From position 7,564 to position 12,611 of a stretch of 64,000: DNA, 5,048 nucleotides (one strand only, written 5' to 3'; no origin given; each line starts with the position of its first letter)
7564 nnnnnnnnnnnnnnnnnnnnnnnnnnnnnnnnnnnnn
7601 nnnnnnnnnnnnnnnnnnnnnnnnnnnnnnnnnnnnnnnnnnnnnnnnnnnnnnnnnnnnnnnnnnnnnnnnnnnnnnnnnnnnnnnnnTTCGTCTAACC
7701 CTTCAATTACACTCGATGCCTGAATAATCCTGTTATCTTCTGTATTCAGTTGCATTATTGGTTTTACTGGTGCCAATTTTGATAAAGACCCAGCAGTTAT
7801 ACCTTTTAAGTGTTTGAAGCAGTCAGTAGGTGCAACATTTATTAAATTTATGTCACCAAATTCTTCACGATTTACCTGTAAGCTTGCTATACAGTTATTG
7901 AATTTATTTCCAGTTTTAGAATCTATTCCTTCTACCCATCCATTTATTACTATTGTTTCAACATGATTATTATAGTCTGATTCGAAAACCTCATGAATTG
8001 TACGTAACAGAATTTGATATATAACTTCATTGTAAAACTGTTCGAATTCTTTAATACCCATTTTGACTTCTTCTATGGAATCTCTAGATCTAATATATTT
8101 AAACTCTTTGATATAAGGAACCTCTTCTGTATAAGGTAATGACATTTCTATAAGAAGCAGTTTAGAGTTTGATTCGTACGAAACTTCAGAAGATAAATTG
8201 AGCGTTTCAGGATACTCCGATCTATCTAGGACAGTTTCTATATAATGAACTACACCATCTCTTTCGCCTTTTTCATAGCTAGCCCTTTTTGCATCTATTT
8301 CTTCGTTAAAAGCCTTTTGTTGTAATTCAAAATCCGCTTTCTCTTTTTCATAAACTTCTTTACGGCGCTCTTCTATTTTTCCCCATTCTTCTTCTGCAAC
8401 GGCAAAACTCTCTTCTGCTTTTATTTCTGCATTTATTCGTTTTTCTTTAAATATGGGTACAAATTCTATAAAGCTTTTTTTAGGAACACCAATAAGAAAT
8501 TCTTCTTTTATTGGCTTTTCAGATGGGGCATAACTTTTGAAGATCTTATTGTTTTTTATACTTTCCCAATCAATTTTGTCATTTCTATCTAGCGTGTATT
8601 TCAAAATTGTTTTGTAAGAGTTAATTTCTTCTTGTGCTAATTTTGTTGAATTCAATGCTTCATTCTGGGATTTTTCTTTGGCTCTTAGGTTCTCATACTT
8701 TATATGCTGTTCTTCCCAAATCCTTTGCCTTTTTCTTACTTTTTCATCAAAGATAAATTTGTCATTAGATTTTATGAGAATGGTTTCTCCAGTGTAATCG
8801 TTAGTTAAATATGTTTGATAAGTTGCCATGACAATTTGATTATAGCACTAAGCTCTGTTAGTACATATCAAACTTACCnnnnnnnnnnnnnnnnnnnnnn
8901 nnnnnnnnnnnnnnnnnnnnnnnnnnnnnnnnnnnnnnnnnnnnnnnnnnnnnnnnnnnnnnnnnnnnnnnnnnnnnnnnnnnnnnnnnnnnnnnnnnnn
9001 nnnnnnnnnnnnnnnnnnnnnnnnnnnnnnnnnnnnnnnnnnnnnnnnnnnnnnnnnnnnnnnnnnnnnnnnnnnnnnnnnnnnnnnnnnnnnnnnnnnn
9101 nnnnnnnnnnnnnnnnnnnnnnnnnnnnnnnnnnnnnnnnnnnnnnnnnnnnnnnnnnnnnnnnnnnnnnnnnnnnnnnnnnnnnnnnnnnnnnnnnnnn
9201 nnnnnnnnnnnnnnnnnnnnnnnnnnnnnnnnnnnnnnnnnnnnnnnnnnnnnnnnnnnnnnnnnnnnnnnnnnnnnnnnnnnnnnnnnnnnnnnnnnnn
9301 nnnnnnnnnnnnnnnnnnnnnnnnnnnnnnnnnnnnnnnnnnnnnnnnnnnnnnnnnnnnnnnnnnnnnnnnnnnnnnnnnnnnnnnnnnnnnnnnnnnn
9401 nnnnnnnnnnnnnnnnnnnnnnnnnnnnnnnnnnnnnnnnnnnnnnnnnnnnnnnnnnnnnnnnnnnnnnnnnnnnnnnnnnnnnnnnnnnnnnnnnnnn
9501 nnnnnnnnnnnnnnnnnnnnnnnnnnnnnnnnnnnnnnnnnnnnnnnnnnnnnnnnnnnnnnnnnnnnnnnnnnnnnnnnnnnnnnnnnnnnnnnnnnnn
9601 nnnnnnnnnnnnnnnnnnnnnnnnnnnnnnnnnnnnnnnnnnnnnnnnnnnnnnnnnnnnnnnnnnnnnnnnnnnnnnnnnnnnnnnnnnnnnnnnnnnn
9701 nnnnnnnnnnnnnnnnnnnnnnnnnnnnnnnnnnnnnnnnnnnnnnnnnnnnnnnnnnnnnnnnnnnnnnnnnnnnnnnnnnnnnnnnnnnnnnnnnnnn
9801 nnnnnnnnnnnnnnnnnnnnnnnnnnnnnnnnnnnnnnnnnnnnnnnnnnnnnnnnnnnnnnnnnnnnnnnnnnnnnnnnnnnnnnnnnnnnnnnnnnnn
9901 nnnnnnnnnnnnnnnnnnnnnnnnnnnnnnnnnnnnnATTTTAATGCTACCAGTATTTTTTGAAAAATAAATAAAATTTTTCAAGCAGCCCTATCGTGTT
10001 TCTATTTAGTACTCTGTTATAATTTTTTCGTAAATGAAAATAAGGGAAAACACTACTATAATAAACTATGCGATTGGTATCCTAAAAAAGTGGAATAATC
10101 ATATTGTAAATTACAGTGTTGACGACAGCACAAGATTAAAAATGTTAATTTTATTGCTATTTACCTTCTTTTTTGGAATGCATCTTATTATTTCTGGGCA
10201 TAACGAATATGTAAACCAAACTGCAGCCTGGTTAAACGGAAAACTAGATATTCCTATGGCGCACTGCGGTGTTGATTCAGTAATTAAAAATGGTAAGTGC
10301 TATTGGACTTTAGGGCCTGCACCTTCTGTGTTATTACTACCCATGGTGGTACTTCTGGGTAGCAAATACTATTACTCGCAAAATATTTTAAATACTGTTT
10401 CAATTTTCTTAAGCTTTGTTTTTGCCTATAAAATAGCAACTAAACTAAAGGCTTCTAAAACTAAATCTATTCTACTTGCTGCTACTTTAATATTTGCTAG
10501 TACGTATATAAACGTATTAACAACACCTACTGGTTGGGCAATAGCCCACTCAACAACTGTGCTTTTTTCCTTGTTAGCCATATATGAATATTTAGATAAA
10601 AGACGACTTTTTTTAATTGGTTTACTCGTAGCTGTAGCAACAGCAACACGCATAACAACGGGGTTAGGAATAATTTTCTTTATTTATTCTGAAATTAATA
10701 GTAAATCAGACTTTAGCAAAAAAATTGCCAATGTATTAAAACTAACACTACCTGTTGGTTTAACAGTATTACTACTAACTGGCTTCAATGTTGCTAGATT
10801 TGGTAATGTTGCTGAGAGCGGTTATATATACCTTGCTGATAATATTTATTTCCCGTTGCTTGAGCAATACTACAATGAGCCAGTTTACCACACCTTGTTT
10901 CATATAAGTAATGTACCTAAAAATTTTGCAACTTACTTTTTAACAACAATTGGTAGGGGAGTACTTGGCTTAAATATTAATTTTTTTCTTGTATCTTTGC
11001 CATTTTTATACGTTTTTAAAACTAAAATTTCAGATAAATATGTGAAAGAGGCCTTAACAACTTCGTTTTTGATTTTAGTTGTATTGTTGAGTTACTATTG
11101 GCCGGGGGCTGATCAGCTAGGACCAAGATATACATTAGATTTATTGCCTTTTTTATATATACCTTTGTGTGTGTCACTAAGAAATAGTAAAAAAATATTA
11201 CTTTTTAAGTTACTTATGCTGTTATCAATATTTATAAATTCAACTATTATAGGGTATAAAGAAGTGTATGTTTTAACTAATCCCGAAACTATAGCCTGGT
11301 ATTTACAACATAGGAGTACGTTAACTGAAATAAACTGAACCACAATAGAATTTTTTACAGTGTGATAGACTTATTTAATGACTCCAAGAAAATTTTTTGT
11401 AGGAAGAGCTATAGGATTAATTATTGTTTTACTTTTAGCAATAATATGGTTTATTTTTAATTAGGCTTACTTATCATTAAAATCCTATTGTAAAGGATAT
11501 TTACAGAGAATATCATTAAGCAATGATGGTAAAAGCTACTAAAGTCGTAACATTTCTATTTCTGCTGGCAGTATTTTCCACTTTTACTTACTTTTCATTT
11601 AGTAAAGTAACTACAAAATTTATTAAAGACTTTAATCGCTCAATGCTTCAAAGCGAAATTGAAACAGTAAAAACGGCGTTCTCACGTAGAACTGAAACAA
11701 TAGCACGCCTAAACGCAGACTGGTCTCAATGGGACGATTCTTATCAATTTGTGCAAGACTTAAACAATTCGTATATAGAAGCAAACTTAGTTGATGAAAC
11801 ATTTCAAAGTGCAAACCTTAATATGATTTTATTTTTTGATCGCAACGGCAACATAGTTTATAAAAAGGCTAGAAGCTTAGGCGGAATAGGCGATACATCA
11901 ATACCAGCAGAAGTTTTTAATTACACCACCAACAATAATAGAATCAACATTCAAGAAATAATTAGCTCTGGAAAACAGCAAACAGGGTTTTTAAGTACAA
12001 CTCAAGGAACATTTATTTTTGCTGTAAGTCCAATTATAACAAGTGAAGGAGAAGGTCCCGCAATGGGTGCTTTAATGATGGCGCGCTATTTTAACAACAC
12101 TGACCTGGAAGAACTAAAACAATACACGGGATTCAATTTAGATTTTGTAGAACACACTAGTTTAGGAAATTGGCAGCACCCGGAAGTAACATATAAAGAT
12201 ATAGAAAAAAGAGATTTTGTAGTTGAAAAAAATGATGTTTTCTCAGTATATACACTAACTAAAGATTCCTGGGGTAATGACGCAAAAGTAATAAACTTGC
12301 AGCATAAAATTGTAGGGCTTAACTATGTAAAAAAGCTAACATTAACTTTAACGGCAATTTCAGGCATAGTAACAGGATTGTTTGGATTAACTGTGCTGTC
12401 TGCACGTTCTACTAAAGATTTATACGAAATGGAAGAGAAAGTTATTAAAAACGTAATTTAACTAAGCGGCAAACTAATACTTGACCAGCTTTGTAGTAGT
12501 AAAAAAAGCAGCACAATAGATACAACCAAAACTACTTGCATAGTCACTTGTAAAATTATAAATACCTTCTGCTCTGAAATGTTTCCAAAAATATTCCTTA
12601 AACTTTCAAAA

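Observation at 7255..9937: Mrr-type nuclease with large unknown N-terminal region, co-oriented with a divergent D-Ala-D-Ala-ligase-like ATP-grasp enzyme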

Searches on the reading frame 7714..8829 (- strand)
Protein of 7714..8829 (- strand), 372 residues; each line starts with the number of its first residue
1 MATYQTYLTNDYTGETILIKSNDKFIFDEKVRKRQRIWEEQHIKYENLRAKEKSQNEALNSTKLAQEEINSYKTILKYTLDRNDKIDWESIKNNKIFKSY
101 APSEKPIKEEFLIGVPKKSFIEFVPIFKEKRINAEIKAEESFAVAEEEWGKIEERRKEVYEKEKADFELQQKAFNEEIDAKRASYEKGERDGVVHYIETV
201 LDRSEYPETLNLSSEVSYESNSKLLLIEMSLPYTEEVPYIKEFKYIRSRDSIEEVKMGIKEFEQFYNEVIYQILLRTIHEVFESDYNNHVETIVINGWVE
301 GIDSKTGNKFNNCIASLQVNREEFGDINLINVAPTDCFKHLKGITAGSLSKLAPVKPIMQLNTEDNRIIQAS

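Call 38: search_protein_representatives(protein=window:7714-8829:-)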
Query: 372 residues. Proteins with E-value up to 0.001 (for the whole library): 2329; up to 1e-10: 1542; up to 1e-30: 367. The best 150 are listed.
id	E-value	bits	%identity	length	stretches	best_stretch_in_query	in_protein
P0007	1.7e-105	369.5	49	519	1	1-371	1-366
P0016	1.7e-104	366.2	53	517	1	1-371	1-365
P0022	5.6e-98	344.8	49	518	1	1-371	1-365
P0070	1.0e-71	258.5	41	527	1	1-370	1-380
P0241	2.3e-71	257.3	37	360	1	1-343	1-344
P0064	4.0e-69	249.9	42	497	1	4-372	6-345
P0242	2.8e-68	247.2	38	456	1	3-371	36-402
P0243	1.8e-62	228.0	34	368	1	1-358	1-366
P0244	2.1e-59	218.0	37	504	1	7-370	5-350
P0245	2.1e-59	218.0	38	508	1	5-371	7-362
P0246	3.1e-57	210.8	36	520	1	5-370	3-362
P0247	1.2e-56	208.9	43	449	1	61-371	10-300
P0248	1.5e-56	208.6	37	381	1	7-371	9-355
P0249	2.4e-55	204.6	36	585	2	125-371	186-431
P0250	4.9e-55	203.6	44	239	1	154-369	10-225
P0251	7.0e-55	203.1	32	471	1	1-361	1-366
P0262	6.1e-52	193.4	30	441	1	5-367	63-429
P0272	1.2e-49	185.8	36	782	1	19-363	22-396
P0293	7.3e-47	176.7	33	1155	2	156-370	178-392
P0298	1.4e-46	175.8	34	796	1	18-362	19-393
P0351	1.4e-40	156.1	31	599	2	155-366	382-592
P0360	4.0e-40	154.6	33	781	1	34-366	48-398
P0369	1.4e-39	152.8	37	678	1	158-363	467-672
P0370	1.8e-39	152.5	31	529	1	19-367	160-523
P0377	2.7e-39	151.8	33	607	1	32-363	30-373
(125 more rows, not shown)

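Call 44: search_protein_families(library=pfam, proteins=[P0272, P0293, P0298, P0360, P0377, P0251, P0369, P0351, P0370, P0262], max_evalue=0.001)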
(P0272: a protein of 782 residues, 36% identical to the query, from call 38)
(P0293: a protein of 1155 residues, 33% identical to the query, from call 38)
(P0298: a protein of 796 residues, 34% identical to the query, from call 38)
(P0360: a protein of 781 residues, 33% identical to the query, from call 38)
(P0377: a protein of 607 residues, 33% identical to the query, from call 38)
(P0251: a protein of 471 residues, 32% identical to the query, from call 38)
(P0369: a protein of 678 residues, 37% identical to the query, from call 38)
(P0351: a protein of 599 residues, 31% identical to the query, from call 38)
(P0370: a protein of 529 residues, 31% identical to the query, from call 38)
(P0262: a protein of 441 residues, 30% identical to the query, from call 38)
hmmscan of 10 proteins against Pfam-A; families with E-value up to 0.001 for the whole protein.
P0272 (782 aa): 2 families
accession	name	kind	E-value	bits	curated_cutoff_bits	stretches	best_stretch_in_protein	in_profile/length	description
PF15615.11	TerB_C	-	3.1e-18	66.8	26.3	1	655-776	16-144/148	TerB-C domain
PF05099.18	TerB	-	2.1e-11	44.6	24.4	1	503-613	3-113/118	Tellurite resistance protein TerB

P0293 (1155 aa): 3 families
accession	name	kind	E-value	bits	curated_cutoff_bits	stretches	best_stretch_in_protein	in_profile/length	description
PF13208.11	TerB_N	-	3.5e-36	125.3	25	1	466-648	14-202/207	TerB N-terminal domain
PF15615.11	TerB_C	-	2.5e-26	93.1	26.3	1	1009-1151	12-146/148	TerB-C domain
PF05099.18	TerB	-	1.8e-11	44.8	24.4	1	861-972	3-114/118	Tellurite resistance protein TerB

P0298 (796 aa): 2 families
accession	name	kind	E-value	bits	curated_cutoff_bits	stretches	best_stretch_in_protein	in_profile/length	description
PF15615.11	TerB_C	-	8.6e-25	88.1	26.3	1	654-792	12-145/148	TerB-C domain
PF05099.18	TerB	-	1.7e-11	44.9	24.4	1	499-608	3-112/118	Tellurite resistance protein TerB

P0360 (781 aa): 2 families
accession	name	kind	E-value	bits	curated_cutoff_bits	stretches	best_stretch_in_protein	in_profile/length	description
PF15615.11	TerB_C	-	3.1e-24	86.3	26.3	1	637-776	6-145/148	TerB-C domain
PF05099.18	TerB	-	5.1e-07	30.4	24.4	1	500-609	3-112/118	Tellurite resistance protein TerB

P0377 (607 aa): 0 families

P0251 (471 aa): 0 families

P0369 (678 aa): 2 families
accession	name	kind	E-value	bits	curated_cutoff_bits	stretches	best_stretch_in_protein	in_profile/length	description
PF00929.31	RNase_T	-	6.8e-12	46.7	24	1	22-204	1-162/164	Exonuclease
PF07926.17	TPR_MLP1_2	-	0.00099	19.6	36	1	408-492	34-117/129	TPR/MLP1/MLP2-like protein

P0351 (599 aa): 1 family
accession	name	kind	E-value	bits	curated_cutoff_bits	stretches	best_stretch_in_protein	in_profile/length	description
PF08797.16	HIRAN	-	2.9e-07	30.7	24.7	1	60-97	26-63/96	HIRAN domain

P0370 (529 aa): 0 families

P0262 (441 aa): 0 families

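Call 49: search_protein_families(library=padloc, proteins=[P0272, P0293, P0369, P0351, P0262, P0377, P0251, P0243], max_evalue=0.001)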
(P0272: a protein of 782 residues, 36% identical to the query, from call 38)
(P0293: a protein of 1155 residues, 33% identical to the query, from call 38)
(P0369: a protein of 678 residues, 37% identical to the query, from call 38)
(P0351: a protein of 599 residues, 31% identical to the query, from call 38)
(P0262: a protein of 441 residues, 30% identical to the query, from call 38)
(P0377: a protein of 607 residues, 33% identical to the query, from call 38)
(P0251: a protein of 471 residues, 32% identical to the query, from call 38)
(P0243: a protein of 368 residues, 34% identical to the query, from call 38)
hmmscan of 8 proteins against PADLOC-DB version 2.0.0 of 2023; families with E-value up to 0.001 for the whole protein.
P0272 (782 aa): 2 families
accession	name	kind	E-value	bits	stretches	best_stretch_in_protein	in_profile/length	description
PDLC03663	mREase_IV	-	4.1e-31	106.3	1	33-395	32-387/544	Type IV methyl-directed restriction enzyme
PDLC03958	SngA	-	1.8e-29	101.8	1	464-775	302-519/528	-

P0293 (1155 aa): 2 families
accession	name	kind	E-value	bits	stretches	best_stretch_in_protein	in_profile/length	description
PDLC03958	SngA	-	6.8e-61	205.5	1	455-1150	45-521/528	-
PDLC03663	mREase_IV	-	1.1e-33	114.7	1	22-396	31-399/544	Type IV methyl-directed restriction enzyme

P0369 (678 aa): 4 families
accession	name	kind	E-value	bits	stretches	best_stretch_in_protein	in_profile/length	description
PDLC03663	mREase_IV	-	1.1e-28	98.3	1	478-672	194-388/544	Type IV methyl-directed restriction enzyme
PDLC01247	DEDDh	-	1.6e-25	88.4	1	22-206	1-138/139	"CAS-I,CAS-II,CAS-III,CAS-IV,CAS-V,CAS-VI; associated"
PDLC05027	PDC-S48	-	6.7e-07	26.7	1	20-156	5-128/411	-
PDLC00648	ZorA3|ZorA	-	0.00066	16.5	1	293-499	330-493/692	MotA/ExbB/TolQ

P0351 (599 aa): 3 families
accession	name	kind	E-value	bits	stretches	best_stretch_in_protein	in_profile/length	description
PDLC03663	mREase_IV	-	1.2e-35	121.2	1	226-586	49-385/544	Type IV methyl-directed restriction enzyme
PDLC04347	PDC-M03B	-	9.3e-05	20.1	1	14-91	110-186/245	-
PDLC04349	PDC-M03B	-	0.00068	17.3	0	38-91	134-191/232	-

P0262 (441 aa): 1 family
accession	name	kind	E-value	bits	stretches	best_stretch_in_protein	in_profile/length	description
PDLC03663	mREase_IV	-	1.3e-29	101.3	1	149-425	112-388/544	Type IV methyl-directed restriction enzyme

P0377 (607 aa): 1 family
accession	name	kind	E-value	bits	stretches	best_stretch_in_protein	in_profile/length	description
PDLC03663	mREase_IV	-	1.5e-47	160.5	1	8-376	26-391/544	Type IV methyl-directed restriction enzyme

P0251 (471 aa): 1 family
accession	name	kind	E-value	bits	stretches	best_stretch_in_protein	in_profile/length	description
PDLC03663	mREase_IV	-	8.9e-32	108.4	1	142-363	162-383/544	Type IV methyl-directed restriction enzyme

P0243 (368 aa): 1 family
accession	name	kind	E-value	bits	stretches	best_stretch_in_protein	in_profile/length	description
PDLC03663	mREase_IV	-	6.6e-25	85.8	1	37-366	43-383/544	Type IV methyl-directed restriction enzyme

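Call 68: search_protein_families(library=pfam, proteins=[window:7714-8829:-, P0262, P0243], max_evalue=5)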
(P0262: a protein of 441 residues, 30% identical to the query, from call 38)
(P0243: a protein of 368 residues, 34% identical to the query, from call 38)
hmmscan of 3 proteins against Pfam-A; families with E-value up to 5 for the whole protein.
window:7714-8829:- (372 aa): 1 family
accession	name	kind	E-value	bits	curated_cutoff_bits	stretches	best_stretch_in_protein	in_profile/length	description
PF17085.10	UCMA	-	3.7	8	27.6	0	128-189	58-117/134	Unique cartilage matrix associated protein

P0262 (441 aa): 2 families
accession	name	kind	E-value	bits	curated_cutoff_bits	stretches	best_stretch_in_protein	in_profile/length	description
PF03792.18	PBC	-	0.81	9.9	25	1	194-242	82-130/181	PBC domain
PF06255.18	MafB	-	1.9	8.3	25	0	96-140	247-291/312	Neisseria toxin MafB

P0243 (368 aa): 3 families
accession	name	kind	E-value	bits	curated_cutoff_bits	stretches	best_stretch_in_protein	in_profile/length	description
PF06527.16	TniQ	-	0.12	13.4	27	1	46-125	16-78/142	TniQ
PF21773.2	ODAD1_CC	-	0.6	9.6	27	1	47-103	70-180/287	ODAD1 central coiled coil region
PF17924.6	TetR_C_19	-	0.84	10.5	26.8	0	32-80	27-72/117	Tetracyclin repressor-like, C-terminal domain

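Call 75: find_encoding_contigs(protein=P0262, flank=5000, max_places=3)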
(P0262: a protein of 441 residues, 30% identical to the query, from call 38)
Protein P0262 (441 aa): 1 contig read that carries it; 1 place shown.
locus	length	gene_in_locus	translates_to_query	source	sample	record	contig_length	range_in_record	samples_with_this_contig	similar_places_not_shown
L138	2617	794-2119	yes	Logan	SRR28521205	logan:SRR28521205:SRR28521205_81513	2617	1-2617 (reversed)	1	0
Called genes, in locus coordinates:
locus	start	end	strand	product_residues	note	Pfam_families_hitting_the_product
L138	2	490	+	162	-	?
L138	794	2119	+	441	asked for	-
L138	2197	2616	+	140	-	?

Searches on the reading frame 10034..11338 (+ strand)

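Call 6: search_protein_families(library=pfam, proteins=[window:10034-11338:+], max_evalue=0.01)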
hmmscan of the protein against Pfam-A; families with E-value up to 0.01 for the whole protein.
window:10034-11338:+ (434 aa): 0 families

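Call 7: search_protein_families(library=padloc, proteins=[window:10034-11338:+], max_evalue=0.01)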
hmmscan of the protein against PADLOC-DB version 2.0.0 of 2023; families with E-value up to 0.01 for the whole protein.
window:10034-11338:+ (434 aa): 0 families

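Call 8: search_protein_families(library=ncbifam, proteins=[window:10034-11338:+], max_evalue=0.01)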
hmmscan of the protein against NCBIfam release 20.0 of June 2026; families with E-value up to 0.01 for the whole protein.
window:10034-11338:+ (434 aa): 1 family
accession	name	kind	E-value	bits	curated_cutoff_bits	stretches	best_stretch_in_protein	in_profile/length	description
NF047440.1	LA3751_2_3_fam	subfamily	3.6e-09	36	200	2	84-259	72-247/460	LA_3751/LA_3752 family putative glycosyltransferase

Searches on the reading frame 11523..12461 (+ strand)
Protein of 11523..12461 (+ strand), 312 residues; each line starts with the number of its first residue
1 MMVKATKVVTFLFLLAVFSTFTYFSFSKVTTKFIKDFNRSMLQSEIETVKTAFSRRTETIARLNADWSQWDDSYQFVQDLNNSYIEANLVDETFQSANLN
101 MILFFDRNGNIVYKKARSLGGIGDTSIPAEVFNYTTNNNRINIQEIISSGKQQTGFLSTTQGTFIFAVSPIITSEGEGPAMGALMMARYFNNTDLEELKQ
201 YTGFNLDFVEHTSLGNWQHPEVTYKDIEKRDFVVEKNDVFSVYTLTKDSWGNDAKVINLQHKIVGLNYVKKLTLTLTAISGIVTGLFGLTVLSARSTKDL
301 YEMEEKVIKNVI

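Call 6: search_protein_families(library=pfam, proteins=[window:11523-12461:+], max_evalue=0.01)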
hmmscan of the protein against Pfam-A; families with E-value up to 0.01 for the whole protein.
window:11523-12461:+ (312 aa): 1 family
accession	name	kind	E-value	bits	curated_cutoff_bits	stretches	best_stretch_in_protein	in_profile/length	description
PF05228.19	CHASE4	-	4.9e-37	127.6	26.2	1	52-208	1-139/140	CHASE4 domain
